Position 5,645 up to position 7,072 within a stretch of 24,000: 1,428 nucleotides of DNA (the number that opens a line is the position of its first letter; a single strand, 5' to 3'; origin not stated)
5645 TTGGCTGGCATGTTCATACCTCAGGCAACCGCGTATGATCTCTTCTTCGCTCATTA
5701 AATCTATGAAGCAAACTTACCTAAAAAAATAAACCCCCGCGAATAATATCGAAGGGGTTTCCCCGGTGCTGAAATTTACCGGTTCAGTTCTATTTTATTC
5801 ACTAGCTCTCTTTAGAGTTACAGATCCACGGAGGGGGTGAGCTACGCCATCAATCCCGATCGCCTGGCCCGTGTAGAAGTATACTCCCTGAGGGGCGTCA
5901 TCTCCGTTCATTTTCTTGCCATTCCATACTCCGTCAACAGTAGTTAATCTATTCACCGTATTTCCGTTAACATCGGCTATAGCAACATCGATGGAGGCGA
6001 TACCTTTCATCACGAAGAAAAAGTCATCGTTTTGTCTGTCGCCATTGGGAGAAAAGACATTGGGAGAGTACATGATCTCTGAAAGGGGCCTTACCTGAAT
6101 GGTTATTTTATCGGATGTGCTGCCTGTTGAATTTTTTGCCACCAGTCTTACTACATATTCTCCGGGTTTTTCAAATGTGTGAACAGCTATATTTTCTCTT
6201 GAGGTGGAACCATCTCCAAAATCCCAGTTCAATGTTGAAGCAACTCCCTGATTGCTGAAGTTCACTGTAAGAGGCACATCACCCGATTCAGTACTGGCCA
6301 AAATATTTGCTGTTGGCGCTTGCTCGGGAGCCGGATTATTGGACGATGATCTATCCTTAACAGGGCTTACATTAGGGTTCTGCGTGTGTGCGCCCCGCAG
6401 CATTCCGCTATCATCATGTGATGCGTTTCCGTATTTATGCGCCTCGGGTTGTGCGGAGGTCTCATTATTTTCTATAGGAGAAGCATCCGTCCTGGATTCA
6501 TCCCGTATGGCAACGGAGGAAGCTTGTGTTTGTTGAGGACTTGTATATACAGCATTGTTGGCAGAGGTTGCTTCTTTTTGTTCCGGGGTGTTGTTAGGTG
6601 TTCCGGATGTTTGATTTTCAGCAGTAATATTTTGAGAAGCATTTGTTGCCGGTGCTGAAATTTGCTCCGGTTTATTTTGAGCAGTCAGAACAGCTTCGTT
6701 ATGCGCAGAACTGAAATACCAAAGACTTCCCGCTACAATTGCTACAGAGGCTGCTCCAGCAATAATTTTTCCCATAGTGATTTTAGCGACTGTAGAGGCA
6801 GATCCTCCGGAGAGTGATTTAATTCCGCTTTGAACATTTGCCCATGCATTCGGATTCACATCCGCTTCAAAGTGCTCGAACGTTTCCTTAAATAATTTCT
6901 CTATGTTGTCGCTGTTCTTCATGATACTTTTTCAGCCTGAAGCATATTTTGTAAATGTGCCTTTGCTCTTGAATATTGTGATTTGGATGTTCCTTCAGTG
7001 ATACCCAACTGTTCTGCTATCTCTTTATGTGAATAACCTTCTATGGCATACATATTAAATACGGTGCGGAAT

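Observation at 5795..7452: Anti-sigma-like inner-membrane protein that ends in a T9SS type-B sorting domain: candidate secretion-coupled ECF sigma switch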

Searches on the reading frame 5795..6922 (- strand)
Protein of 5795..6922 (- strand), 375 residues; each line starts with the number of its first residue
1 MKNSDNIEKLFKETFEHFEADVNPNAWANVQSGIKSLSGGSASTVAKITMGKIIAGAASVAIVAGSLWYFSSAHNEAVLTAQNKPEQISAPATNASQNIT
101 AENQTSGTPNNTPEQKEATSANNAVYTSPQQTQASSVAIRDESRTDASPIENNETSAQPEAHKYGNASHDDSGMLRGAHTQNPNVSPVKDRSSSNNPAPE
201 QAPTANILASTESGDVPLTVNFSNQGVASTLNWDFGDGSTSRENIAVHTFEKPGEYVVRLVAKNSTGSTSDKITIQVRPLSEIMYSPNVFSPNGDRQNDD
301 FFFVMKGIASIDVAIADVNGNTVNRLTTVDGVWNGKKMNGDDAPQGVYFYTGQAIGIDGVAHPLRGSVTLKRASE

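Call 4: search_protein_families(library=pfam, proteins=[window:5795-6922:-], max_evalue=1)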
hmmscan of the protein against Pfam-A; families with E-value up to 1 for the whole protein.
window:5795-6922:- (375 aa): 6 families
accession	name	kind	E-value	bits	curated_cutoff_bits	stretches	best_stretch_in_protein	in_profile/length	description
PF18911.6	PKD_4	-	7.1e-15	55.3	27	1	201-277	2-83/85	PKD domain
PF00801.26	PKD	-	1.9e-14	53.9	23.5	1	212-277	9-80/80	PKD domain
PF13585.12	CHU_C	-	4.6e-10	39.9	27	1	287-353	4-71/86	CHU_C Type IX secretion signal domain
PF18981.6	InlK_D3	-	0.00011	22.7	25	1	248-277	43-73/75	Internalin K domain (D3/D4)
PF18962.6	Por_Secre_tail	-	0.0042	17.8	27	1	310-351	21-61/75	Secretion system C-terminal sorting domain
PF13860.13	FlgD_ig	-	0.077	13.4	27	1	308-349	22-70/79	FlgD Ig-like domain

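Call 5: search_protein_families(library=ncbifam, proteins=[window:5795-6922:-], max_evalue=1)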
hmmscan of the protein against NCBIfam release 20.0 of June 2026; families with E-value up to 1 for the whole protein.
window:5795-6922:- (375 aa): 4 families
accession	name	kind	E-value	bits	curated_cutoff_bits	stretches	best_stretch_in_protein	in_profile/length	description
TIGR04131.1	Bac_Flav_CTERM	domain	8.8e-07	29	35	1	286-372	3-85/85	T9SS type B sorting domain-containing protein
TIGR00864.1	PCC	subfamily_domain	0.00037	17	1861.4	1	231-272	1089-1131/2700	polycystin cation channel protein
NF033761.1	gliding_GltJ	equivalog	0.033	13.3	450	1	49-220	369-546/671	adventurous gliding motility protein GltJ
NF047351.1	lipase_YSIRK_Sa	exception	0.093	11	650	1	51-179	9-138/704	YSIRK-targeted triacylglycerol lipase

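Call 9: find_homologous_proteins(query=window:5795-6922:-, max_evalue=0.001)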
Query window:5795-6922:- (375 aa): 157 proteins with E <= 0.001 among 6450 candidates; the best 120 are listed.
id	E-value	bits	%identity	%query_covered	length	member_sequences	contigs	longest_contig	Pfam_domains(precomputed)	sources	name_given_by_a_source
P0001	4.5e-241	817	100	100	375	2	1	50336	PF00801.27,PF13585.13,PF18911.7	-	-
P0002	2.3e-172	591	73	100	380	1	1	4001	PF00801.27,PF13585.13,PF18911.7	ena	-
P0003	9.8e-113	395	54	99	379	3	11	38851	PF00801.27,PF18981.7,PF13585.13,PF18911.7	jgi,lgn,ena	-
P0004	2.3e-111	390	53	100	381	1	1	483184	PF00801.27,PF13585.13,PF18911.7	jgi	-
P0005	4.9e-108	380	52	100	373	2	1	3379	PF00801.27,PF18981.7,PF13585.13,PF18911.7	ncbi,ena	ncbi:MAG: PKD domain-containing protein [Bacteroidota bacterium]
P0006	1.3e-106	375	53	99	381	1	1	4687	PF00801.27,PF13585.13,PF18911.7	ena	-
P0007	1.9e-106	374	54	99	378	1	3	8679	PF00801.27,PF18981.7,PF13585.13,PF18911.7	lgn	-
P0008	2.3e-104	367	52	100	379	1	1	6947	PF00801.27,PF18981.7,PF13585.13,PF18911.7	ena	-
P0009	2.9e-104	367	51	99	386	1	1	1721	PF00801.27,PF13585.13,PF18911.7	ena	-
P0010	1.9e-103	364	51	100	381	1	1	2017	PF00801.27,PF18981.7,PF13585.13,PF18911.7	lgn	-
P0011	5.1e-103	363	51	100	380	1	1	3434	PF00801.27,PF18981.7,PF13585.13,PF18911.7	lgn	-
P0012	2.5e-101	357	51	98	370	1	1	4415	PF00801.27,PF18981.7,PF13585.13,PF18911.7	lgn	-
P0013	1.1e-100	355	50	99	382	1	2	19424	PF00801.27,PF13585.13,PF18911.7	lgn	-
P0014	9.7e-99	349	49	99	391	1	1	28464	PF00801.27,PF13585.13,PF18911.7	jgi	jgi:gliding motility-associated-like protein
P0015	1.0e-98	349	48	99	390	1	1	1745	PF00801.27,PF13585.13,PF18911.7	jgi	jgi:gliding motility-associated-like protein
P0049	8.8e-62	227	46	52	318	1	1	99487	PF13585.13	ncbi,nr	ncbi:MAG: gliding motility-associated C-terminal domain-containing protein [Bacteroidetes bacterium]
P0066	1.9e-19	88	26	98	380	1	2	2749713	PF13585.13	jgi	jgi:gliding motility-associated-like protein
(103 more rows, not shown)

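Call 12: find_encoding_contigs(protein=P0004, flank=6000, max_places=2)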
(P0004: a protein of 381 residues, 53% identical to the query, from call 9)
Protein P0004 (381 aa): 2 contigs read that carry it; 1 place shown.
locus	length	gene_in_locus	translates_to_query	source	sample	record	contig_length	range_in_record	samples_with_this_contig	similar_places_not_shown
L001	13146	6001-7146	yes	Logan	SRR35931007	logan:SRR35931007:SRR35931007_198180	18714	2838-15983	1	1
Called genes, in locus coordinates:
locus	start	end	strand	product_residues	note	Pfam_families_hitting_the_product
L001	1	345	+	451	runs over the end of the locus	PF00070:Pyr_redox (faint), PF01266:DAO (faint), PF01494:FAD_binding_3, PF13450:NAD_binding_8 (weak)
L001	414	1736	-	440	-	PF01926:MMR_HSR1, PF02421:FeoB_N, PF04548:AIG1, PF03193:RsgA_GTPase (weak), PF00009:GTP_EFTU, PF01926:MMR_HSR1, PF02421:FeoB_N, PF14714:KH_dom-like, +8 more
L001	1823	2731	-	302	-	PF00009:GTP_EFTU, PF00350:Dynamin_N (faint), PF01926:MMR_HSR1, PF02421:FeoB_N, PF03193:RsgA_GTPase (faint), PF04548:AIG1 (weak), PF10662:PduV-EutP (weak), PF07650:KH_2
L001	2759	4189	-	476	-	PF00919:UPF0004, PF04055:Radical_SAM, PF01938:TRAM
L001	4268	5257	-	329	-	PF01118:Semialdhyde_dh, PF02800:Gp_dh_C (faint), PF02774:Semialdhyde_dhC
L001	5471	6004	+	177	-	PF04542:Sigma70_r2, PF08281:Sigma70_r4_2, PF04545:Sigma70_r4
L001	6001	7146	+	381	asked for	PF00801:PKD, PF18911:PKD_4, PF13585:CHU_C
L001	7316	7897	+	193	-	PF08281:Sigma70_r4_2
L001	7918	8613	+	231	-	-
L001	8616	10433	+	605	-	PF01541:GIY-YIG, PF27096:UvrC_M, PF22920:UvrC_RNaseH, PF08459:UvrC_RNaseH_dom, PF14520:HHH_5 (weak)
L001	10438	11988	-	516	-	PF10150:RNase_E_G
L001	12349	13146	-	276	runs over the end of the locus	PF21033:RMD1-3 (faint), PF13414:TPR_11 (faint), PF23914:TPR_CcmH_CycH, PF00515:TPR_1 (faint), PF07719:TPR_2 (faint), PF13174:TPR_6 (faint), PF13176:TPR_7 (faint), PF13181:TPR_8 (faint), +5 more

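Call 13: find_encoding_contigs(protein=P0066, flank=6000, max_places=2)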
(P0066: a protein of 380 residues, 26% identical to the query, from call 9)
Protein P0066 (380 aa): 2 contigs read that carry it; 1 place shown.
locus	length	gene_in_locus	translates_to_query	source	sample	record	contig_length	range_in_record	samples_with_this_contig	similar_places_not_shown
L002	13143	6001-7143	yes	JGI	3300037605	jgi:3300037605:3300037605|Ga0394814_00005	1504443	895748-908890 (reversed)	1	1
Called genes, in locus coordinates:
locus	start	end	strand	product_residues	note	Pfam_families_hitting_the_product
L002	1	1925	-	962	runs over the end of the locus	PF13620:CarboxypepD_reg, PF13715:CarbopepD_reg_2, PF07715:Plug, PF00593:TonB_dep_Rec_b-barrel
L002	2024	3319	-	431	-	PF28492:Beta_helix_4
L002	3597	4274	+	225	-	PF00072:Response_reg, PF00486:Trans_reg_C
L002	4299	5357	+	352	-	PF00512:HisKA, PF02518:HATPase_c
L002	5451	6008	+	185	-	PF04542:Sigma70_r2, PF07638:Sigma70_ECF (weak), PF08281:Sigma70_r4_2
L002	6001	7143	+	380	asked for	PF13585:CHU_C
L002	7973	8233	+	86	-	PF18962:Por_Secre_tail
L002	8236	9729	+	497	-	PF17164:DUF5122 (faint), PF18962:Por_Secre_tail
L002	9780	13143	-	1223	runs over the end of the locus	PF02574:S-methyl_trans, PF00809:Pterin_bind, PF02607:B12-binding_2, PF02310:B12-binding, PF02965:Met_synt_B12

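Call 14: find_encoding_contigs(protein=P0049, flank=6000, max_places=2)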
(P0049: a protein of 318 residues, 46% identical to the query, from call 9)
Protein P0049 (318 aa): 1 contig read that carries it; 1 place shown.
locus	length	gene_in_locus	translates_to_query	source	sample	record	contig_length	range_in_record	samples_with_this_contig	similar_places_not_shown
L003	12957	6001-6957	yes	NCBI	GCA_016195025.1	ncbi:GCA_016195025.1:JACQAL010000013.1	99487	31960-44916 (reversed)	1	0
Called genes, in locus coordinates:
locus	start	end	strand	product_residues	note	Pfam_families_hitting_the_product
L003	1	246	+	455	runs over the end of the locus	PF25917:BSH_RND, PF25885:HH_EMRA (weak), PF25876:HH_MFP_RND (weak), PF25893:HH_CzcB, PF25990:Beta-barrel_YknX, PF26002:Beta-barrel_AprE, PF25967:RND-MFP_C (weak), PF25989:YknX_C, +4 more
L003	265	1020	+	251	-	PF00814:TsaD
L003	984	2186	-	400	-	PF00158:Sigma54_activat, PF14532:Sigma54_activ_2, PF07728:AAA_5 (weak), PF25601:AAA_lid_14, PF02954:HTH_8, PF18024:HTH_50 (weak)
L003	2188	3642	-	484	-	PF00919:UPF0004, PF04055:Radical_SAM, PF01938:TRAM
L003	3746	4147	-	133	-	PF01741:MscL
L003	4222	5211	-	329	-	PF01118:Semialdhyde_dh, PF02800:Gp_dh_C (faint), PF02774:Semialdhyde_dhC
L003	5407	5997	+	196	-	PF04542:Sigma70_r2, PF08281:Sigma70_r4_2, PF04545:Sigma70_r4 (weak)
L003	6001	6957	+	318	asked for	PF13585:CHU_C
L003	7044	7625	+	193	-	PF08281:Sigma70_r4_2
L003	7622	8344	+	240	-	-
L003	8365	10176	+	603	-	PF01541:GIY-YIG, PF27096:UvrC_M, PF22920:UvrC_RNaseH, PF08459:UvrC_RNaseH_dom, PF14520:HHH_5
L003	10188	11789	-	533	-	PF22694:CtpB_N-like, PF00595:PDZ (faint), PF13180:PDZ_2, PF17820:PDZ_6 (weak), PF03572:Peptidase_S41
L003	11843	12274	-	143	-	PF00383:dCMP_cyt_deam_1, PF14437:MafB19-deam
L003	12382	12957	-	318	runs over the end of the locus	PF02219:MTHFR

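Call 23: search_protein_families(library=pfam, alignment_id=A3, max_evalue=0.001)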
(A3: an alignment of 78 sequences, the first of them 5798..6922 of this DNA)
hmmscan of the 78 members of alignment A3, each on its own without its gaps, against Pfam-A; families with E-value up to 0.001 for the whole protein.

A. member 1, window:5798-6922:- (375 aa): 4 families
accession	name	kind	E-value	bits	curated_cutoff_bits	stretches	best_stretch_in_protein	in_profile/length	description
PF18911.6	PKD_4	-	7.1e-15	55.3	27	1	201-277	2-83/85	PKD domain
PF00801.26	PKD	-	1.9e-14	53.9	23.5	1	212-277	9-80/80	PKD domain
PF13585.12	CHU_C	-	4.6e-10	39.9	27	1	287-353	4-71/86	CHU_C Type IX secretion signal domain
PF18981.6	InlK_D3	-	0.00011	22.7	25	1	248-277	43-73/75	Internalin K domain (D3/D4)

B. families by the number of members that match (of 78 scanned): 10 families
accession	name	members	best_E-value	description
PF13585.12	CHU_C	48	1.6e-19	CHU_C Type IX secretion signal domain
PF18911.6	PKD_4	39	2.9e-16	PKD domain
PF00801.26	PKD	33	1.7e-15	PKD domain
PF13505.12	OMP_b-brl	26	2.1e-07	Outer membrane protein beta-barrel domain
PF13568.12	OMP_b-brl_2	23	3.5e-09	Outer membrane protein beta-barrel domain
PF13860.13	FlgD_ig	13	1.1e-06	FlgD Ig-like domain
PF18981.6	InlK_D3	6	7.1e-06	Internalin K domain (D3/D4)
PF16820.11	PKD_3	1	9e-08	PKD-like domain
PF22352.2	K319L-like_PKD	1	0.00017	K319L-like, PKD domain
PF08329.16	ChitinaseA_N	1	0.00073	Chitinase A, N-terminal domain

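Call 42: predict_structure(alignment_id=A1)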
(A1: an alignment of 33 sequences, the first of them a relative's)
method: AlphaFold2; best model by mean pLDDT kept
length: 375 residues; sequences in the alignment: 33
mean_pLDDT: 65.6   pTM: 0.42
mean pLDDT of the five models: 65.6, 65.5, 64.1, 62.4, 61.7
residues with pLDDT >= 90: 160; 70-90: 15; 50-70: 32; < 50: 168
segments of 3 or more residues with pLDDT < 50: 31-108, 110-182, 184-196
pLDDT, mean of each block of 10 residues (from residue 1): 56 59 53 40 36 38 40 37 31 31 34 36 36 33 34 34 39 37 41 54 93 96 92 97 96 97 95 96 94 90 95 97 96 95 97 95 97 77
secondary structure, 60 per line:
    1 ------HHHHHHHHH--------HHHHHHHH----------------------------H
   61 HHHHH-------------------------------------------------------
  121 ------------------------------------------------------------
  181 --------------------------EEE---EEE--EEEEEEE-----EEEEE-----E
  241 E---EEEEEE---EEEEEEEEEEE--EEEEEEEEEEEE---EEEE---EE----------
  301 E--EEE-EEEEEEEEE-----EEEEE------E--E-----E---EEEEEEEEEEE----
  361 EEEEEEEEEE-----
elements in order: H7-15 H24-31 H60-65 E207-209 E213-215 E218-224 E230-234 E245-250 E254-264 E267-278 E282-285 E304-306 E308-316 E322-326 E346-356 E361-370

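Call 47: fold_search(model_id=the predicted structure, library=pdb)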
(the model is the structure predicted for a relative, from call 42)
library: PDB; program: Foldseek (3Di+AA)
matches with E <= 10: 1671; with E <= 0.001: 235
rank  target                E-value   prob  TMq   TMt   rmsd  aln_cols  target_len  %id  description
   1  6fg9_A                2.0e-07  1.00  0.20  0.09  11.0       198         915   17  Mouse SORCS2 ectodomain (sortilin related VPS10 domain containing receptor 2) (released 2018-08-01)
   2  6fg9_B                9.1e-07  1.00  0.21  0.09  10.6       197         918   17  Mouse SORCS2 ectodomain (sortilin related VPS10 domain containing receptor 2) (released 2018-08-01)
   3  4tn9_A                2.7e-06  1.00  0.19  0.79   2.2        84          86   31  Crystal structure of Clostridium histolyticum ColG collagenase polycystic kidney disease-like domain at 1.4 Angstrom r (released 2015-03-11)
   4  2yn5_A                2.8e-06  1.00  0.22  0.27  10.0       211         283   15  Structural insight into the giant calcium-binding adhesin SiiE: implications for the adhesion of Salmonella enterica t (released 2013-04-03)
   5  6ffy_A                3.1e-06  1.00  0.21  0.10  10.3       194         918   18  Structure of the mouse SorCS2-NGF complex (released 2018-08-01)
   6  2yn3_A                3.5e-06  1.00  0.21  0.26  10.6       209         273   14  Structural insight into the giant calcium-binding adhesin SiiE: implications for the adhesion of Salmonella enterica t (released 2013-04-03)
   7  2y72_A                4.3e-06  1.00  0.19  0.80   2.8        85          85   29  Crystal structure of the PKD Domain of Collagenase G from Clostridium Histolyticum at 1.18 Angstrom Resolution. (released 2011-09-28)
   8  1l0q_A                5.4e-06  1.00  0.20  0.19   1.0        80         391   32  Tandem YVTN beta-propeller and PKD domains from an archaeal surface layer protein (released 2002-11-06)
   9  4jrw_A                5.7e-06  1.00  0.20  0.80   1.7        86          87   30  Crystal structure of Clostridium histolyticum colg collagenase PKD domain 2 at 1.6 Angstrom resolution (released 2014-05-21)
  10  2xy1                  8.2e-06  1.00  0.23  0.37   8.1       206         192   18  CRYSTAL STRUCTURE OF NCAM2 IG3-4 (released 2011-02-23)
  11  2c26                  9.2e-06  1.00  0.21  0.30   9.9       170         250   18  Structural basis for the promiscuous specificity of the carbohydrate- binding modules from the beta-sandwich super famil (released 2005-10-18)
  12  7biz_A                9.2e-06  1.00  0.20  0.16  15.2       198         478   13  Structure of a B12 binding lipoprotein from Bacteroides thetaiotaomicron (released 2022-03-02)
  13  4aqo                  1.1e-05  1.00  0.20  0.79   2.3        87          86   30  CRYSTAL STRUCTURE OF THE CALCIUM BOUND PKD-like DOMAIN OF COLLAGENASE G FROM CLOSTRIDIUM HISTOLYTICUM AT 0.99 ANGSTROM R (released 2013-06-05)
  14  2kzw_MODEL_1_A        1.1e-05  1.00  0.19  0.45  47.8       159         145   26  Solution NMR Structure of Q8PSA4 from Methanosarcina mazei, Northeast Structural Genomics Consortium Target Ma (released 2010-08-25)
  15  2yn3_C                1.3e-05  1.00  0.20  0.25  10.5       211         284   14  Structural insight into the giant calcium-binding adhesin SiiE: implications for the adhesion of Salmonella enterica t (released 2013-04-03)
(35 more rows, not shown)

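Call 79: find_encoding_contigs(protein=P0001, flank=10000, max_places=2)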
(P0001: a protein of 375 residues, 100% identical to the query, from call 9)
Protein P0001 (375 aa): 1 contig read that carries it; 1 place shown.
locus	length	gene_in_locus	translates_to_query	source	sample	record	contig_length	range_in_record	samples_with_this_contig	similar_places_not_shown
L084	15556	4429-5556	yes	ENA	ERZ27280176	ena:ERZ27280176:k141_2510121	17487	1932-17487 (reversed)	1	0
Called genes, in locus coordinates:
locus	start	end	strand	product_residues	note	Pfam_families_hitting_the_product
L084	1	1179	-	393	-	?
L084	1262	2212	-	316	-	PF11276:DUF3078, PF04338:DUF481 (faint)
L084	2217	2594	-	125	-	PF01741:MscL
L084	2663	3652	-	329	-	PF01118:Semialdhyde_dh, PF02800:Gp_dh_C (faint), PF02774:Semialdhyde_dhC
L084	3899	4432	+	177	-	PF04542:Sigma70_r2, PF08281:Sigma70_r4_2, PF04545:Sigma70_r4 (weak)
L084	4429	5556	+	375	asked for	PF18911:PKD_4, PF00801:PKD, PF13585:CHU_C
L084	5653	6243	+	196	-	PF08281:Sigma70_r4_2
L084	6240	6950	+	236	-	-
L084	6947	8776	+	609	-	PF01541:GIY-YIG, PF27096:UvrC_M, PF22920:UvrC_RNaseH, PF08459:UvrC_RNaseH_dom, PF14520:HHH_5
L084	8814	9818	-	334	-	PF19841:GldN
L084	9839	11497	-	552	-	PF12081:GldM_1st, PF21601:GldM_2nd, PF21602:GldM_3rd, PF12080:GldM_4th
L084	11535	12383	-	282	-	PF22827:GldL_N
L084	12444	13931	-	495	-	PF03781:FGE-sulfatase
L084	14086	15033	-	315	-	PF11751:PorP_SprF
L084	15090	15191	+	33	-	-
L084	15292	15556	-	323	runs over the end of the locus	PF18962:Por_Secre_tail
